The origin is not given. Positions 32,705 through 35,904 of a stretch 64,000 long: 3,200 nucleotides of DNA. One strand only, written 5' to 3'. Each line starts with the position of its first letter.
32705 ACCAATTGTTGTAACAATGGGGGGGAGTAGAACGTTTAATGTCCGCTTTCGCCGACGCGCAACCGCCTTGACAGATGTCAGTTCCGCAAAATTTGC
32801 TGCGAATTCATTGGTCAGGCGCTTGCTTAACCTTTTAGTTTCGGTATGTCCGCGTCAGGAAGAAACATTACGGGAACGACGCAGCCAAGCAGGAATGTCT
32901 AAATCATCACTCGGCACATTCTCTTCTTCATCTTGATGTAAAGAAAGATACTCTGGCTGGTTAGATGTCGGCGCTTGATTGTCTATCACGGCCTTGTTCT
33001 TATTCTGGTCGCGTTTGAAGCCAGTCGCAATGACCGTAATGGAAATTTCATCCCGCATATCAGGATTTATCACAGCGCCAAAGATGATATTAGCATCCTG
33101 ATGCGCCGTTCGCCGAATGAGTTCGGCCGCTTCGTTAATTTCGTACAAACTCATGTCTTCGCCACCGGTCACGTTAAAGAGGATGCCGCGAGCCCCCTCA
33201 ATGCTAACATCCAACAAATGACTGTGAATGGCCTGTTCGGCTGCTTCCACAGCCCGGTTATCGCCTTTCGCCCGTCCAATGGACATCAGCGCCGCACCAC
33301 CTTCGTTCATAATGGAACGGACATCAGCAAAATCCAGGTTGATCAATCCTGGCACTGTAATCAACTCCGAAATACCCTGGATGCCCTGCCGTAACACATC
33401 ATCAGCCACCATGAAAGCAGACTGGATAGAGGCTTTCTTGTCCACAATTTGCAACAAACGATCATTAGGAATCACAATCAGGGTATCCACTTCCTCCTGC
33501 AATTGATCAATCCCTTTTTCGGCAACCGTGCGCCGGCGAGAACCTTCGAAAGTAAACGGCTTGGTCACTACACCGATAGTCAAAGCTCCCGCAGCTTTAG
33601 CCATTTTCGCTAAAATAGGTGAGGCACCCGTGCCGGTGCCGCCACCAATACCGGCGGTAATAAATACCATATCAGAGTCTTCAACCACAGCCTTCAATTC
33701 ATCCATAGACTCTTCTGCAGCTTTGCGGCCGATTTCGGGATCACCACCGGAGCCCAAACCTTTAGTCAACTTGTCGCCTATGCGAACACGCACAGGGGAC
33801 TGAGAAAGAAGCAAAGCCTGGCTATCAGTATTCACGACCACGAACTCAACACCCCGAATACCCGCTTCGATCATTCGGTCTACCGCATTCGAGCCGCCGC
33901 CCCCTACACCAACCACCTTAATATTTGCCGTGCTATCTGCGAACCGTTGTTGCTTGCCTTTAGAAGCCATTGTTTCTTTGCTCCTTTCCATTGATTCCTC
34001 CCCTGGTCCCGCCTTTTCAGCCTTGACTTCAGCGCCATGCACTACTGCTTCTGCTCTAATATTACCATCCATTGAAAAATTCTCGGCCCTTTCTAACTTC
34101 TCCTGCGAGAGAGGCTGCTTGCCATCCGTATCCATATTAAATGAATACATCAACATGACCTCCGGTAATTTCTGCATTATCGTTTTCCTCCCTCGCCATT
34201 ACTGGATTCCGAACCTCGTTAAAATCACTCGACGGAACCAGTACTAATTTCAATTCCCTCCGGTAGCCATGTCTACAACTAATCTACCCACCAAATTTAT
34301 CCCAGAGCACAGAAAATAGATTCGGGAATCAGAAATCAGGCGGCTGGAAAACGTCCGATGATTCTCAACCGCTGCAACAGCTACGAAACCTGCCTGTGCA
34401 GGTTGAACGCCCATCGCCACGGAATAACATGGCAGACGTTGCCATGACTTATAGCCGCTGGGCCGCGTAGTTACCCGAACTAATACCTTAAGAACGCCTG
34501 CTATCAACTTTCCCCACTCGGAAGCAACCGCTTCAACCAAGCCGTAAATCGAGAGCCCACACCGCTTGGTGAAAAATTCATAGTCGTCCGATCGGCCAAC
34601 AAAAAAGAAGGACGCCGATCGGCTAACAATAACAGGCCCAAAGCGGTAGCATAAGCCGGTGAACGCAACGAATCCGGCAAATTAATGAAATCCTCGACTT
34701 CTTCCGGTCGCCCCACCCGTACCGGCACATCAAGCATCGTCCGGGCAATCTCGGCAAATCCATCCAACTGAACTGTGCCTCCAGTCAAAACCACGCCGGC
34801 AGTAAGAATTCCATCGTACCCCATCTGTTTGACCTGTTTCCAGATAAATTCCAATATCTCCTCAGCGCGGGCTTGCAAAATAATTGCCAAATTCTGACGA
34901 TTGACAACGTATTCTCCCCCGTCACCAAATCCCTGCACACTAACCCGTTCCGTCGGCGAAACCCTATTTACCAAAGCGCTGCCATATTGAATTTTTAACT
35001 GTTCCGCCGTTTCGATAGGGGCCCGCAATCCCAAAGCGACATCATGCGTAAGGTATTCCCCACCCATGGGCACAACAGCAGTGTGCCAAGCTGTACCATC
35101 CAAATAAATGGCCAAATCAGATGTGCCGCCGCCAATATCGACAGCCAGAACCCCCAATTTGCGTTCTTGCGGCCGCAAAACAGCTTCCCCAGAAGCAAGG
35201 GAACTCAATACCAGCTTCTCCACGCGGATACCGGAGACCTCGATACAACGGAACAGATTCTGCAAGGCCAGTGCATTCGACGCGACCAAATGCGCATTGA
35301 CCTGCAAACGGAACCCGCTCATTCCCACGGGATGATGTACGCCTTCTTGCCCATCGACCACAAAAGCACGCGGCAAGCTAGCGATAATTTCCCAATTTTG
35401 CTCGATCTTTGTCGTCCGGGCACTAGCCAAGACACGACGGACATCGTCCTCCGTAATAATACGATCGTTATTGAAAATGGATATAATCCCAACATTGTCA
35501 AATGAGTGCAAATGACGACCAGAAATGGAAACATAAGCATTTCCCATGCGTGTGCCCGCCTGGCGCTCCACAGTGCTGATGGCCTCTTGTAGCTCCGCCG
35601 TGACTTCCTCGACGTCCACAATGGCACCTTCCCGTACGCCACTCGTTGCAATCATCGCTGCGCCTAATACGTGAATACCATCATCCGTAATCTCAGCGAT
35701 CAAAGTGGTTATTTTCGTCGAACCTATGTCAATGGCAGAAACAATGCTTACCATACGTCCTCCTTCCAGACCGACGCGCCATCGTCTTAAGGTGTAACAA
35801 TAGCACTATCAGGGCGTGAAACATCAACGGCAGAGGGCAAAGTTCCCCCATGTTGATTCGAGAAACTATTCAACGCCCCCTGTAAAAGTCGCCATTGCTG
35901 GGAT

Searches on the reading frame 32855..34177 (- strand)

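Call 14: search_protein_families(library=pfam, proteins=[window:32855-34177:-])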
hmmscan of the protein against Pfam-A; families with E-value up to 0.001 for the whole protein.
window:32855-34177:- (440 aa): 2 families
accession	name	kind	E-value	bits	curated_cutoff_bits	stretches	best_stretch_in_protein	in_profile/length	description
PF00091.31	Tubulin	-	3.3e-50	171.5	33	1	85-246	1-190/190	Tubulin/FtsZ family, GTPase domain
PF12327.13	FtsZ_C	-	7.7e-36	122.7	27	1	294-388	1-95/95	FtsZ family, C-terminal domain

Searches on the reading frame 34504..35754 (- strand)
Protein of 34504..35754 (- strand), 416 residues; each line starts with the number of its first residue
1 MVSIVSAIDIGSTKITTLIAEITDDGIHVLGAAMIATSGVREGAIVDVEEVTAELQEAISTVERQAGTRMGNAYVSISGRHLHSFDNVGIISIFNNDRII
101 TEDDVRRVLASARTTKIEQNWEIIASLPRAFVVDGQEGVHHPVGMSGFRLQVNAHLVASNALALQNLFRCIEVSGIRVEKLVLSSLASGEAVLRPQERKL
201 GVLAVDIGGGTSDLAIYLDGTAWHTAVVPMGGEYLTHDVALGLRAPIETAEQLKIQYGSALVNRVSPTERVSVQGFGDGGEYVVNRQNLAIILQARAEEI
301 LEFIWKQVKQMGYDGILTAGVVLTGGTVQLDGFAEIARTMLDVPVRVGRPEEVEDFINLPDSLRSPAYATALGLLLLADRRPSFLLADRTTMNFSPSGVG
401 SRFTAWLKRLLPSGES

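Call 14: search_protein_families(library=pfam, proteins=[window:34504-35754:-])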
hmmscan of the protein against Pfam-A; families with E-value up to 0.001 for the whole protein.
window:34504-35754:- (416 aa): 5 families
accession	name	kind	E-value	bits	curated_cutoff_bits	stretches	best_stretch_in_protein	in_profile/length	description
PF14450.12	FtsA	-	4e-37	127.8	31.8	1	204-373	2-127/127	Cell division protein FtsA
PF02491.25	SHS2_FTSA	-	1.7e-23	83.2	25.4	1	79-157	1-78/79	SHS2 domain inserted in FTSA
PF06723.19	MreB_Mbl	-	1.5e-11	44.1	27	1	198-348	143-304/327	MreB/Mbl protein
PF11104.14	PilM_2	-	3.2e-06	26.7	27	0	192-256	172-236/340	Type IV pilus assembly protein PilM;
PF06277.17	EutA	-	1.9e-05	24.2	27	1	195-239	138-182/475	Ethanolamine utilisation protein EutA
